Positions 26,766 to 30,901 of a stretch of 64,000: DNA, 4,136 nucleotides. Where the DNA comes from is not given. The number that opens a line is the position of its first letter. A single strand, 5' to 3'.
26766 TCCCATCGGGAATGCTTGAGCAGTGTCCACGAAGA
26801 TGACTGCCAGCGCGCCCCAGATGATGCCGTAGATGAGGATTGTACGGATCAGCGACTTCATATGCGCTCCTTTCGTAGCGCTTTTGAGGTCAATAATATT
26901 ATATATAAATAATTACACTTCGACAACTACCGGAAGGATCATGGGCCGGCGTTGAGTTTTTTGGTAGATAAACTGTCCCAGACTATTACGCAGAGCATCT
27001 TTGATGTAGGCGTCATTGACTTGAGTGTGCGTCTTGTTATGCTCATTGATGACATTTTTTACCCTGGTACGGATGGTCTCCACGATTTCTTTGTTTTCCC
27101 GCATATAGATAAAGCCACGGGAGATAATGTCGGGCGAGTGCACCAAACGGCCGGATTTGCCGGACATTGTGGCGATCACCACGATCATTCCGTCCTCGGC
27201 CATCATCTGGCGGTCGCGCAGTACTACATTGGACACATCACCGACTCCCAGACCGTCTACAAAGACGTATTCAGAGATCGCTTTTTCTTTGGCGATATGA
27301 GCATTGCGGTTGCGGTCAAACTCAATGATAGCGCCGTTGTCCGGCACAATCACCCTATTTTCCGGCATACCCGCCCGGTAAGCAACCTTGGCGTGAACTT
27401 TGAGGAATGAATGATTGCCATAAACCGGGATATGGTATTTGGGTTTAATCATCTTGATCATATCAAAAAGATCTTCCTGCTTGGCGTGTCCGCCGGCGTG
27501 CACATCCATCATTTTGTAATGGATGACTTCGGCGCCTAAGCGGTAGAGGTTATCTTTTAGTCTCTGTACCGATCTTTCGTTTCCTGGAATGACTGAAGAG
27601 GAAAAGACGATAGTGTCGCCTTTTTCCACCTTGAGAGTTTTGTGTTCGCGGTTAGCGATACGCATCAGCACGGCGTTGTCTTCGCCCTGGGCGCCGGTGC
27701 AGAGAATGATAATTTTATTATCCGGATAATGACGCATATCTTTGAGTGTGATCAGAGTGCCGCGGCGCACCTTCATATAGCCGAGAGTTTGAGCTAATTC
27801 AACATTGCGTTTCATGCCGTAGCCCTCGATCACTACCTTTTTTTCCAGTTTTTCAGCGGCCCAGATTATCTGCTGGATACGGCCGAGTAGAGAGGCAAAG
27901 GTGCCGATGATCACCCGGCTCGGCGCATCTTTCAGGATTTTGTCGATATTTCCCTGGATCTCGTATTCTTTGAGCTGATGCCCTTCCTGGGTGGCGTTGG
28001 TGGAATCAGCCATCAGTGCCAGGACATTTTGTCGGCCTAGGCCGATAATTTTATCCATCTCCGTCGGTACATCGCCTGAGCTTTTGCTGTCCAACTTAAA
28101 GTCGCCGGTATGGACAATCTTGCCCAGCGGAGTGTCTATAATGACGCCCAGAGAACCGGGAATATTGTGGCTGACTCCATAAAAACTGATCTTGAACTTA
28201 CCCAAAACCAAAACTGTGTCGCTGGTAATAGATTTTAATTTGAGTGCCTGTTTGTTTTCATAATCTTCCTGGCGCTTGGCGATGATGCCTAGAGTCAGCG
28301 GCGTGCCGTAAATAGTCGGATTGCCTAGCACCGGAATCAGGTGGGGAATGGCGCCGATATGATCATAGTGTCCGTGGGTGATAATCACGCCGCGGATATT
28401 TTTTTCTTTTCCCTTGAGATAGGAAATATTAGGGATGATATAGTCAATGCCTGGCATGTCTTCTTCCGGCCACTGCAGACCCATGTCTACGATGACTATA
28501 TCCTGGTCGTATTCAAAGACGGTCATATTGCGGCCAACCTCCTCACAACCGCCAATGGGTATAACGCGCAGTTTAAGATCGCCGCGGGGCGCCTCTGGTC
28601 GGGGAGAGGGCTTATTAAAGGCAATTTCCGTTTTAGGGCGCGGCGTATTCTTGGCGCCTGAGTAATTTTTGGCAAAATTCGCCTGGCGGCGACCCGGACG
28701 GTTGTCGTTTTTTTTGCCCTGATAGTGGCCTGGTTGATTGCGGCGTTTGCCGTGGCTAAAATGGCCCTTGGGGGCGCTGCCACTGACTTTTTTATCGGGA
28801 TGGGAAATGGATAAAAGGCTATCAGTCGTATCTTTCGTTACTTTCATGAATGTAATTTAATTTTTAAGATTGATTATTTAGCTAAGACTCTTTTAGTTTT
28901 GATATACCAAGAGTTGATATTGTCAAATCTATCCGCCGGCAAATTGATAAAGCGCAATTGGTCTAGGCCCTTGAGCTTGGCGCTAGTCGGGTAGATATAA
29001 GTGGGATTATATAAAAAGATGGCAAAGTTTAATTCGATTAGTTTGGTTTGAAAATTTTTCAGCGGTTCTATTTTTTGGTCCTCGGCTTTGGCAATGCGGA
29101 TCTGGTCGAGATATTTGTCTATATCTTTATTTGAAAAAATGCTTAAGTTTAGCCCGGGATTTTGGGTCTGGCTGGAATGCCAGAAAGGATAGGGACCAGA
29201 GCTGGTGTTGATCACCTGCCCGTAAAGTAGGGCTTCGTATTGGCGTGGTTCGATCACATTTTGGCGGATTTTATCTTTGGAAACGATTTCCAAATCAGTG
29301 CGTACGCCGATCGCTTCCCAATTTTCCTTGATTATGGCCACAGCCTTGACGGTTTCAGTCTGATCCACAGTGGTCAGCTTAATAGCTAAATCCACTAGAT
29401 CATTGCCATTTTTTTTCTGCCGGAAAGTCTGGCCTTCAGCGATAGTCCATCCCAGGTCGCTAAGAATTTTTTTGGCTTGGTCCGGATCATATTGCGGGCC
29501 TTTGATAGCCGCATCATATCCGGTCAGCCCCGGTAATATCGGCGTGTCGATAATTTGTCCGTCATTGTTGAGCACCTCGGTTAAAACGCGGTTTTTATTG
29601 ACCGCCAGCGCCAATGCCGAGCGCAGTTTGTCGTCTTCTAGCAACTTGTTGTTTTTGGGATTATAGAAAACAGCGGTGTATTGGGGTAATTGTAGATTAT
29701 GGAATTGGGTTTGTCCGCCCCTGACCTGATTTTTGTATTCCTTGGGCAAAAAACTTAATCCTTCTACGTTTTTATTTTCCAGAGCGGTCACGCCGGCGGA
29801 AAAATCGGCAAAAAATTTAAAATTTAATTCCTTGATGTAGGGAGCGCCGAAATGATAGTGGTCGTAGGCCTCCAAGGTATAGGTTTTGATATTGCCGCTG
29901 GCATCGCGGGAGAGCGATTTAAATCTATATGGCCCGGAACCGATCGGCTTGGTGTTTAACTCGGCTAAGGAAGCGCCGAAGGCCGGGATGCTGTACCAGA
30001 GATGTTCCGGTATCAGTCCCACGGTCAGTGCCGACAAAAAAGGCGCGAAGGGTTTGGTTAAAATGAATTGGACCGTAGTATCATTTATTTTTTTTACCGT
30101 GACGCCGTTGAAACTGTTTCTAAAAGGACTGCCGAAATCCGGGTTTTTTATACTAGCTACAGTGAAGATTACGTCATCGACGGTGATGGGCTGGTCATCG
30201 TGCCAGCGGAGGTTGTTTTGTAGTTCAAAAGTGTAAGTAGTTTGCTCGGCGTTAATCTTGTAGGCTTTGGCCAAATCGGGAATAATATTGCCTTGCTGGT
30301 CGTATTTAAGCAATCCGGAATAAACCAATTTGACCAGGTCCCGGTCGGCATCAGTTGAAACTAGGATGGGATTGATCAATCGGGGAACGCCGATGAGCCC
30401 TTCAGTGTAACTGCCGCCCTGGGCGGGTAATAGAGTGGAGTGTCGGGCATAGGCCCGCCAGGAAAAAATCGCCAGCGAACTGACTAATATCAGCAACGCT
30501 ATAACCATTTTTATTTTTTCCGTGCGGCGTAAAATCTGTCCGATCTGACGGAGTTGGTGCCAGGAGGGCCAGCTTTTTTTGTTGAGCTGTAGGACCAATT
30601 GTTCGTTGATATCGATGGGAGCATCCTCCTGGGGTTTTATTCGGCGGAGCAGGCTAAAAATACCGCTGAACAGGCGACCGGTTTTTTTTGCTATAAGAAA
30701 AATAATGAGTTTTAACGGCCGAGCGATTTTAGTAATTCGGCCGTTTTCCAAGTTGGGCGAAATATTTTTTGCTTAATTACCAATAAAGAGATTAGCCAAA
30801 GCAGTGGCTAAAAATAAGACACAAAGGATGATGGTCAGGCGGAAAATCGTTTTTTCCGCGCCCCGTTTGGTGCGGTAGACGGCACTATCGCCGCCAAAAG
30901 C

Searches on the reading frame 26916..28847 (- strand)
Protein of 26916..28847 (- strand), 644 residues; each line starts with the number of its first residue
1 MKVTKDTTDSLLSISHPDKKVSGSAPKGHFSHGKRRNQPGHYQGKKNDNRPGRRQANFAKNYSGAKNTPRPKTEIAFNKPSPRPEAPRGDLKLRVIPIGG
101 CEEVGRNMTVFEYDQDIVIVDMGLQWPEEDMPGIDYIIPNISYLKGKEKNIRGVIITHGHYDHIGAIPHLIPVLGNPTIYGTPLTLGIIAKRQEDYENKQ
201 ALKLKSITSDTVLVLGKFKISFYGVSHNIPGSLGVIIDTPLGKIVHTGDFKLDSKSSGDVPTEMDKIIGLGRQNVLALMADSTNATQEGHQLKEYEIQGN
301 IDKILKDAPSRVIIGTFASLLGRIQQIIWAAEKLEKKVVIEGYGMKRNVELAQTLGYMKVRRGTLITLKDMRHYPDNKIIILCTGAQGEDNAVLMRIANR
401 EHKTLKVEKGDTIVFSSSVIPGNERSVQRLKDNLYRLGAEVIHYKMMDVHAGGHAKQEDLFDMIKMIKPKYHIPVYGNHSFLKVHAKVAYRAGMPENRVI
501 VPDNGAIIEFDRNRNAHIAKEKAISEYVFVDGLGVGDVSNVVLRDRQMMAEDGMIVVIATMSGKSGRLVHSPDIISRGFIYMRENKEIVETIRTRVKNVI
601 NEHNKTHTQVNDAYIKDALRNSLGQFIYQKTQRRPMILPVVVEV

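Call 64: search_protein_families(library=pfam, proteins=[window:26916-28847:-], max_evalue=0.00001)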
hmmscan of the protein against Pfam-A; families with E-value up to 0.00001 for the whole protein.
window:26916-28847:- (644 aa): 4 families
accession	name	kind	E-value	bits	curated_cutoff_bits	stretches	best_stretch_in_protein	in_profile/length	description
PF22505.1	RNase_J_b_CASP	-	2.5e-43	147.3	27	1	310-434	2-126/126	Ribonuclease J, beta-CASP domain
PF17770.6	RNase_J_C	-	9.1e-31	107.3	23.8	1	542-644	1-102/102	Ribonuclease J C-terminal domain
PF00753.33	Lactamase_B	-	1.2e-14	55.1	22.7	1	105-251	5-151/196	Metallo-beta-lactamase superfamily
PF12706.13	Lactamase_B_2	-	3.2e-11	43.7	27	1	149-253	29-146/200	Beta-lactamase superfamily domain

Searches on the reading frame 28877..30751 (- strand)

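Call 64: search_protein_families(library=pfam, proteins=[window:28877-30751:-], max_evalue=0.00001)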
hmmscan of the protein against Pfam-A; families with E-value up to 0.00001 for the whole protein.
window:28877-30751:- (625 aa): 1 family
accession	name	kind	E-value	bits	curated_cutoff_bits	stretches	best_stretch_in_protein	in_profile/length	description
PF00496.27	SBP_bac_5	-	3.2e-63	214.5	32.4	1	156-530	2-364/368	Bacterial extracellular solute-binding proteins, family 5 Middle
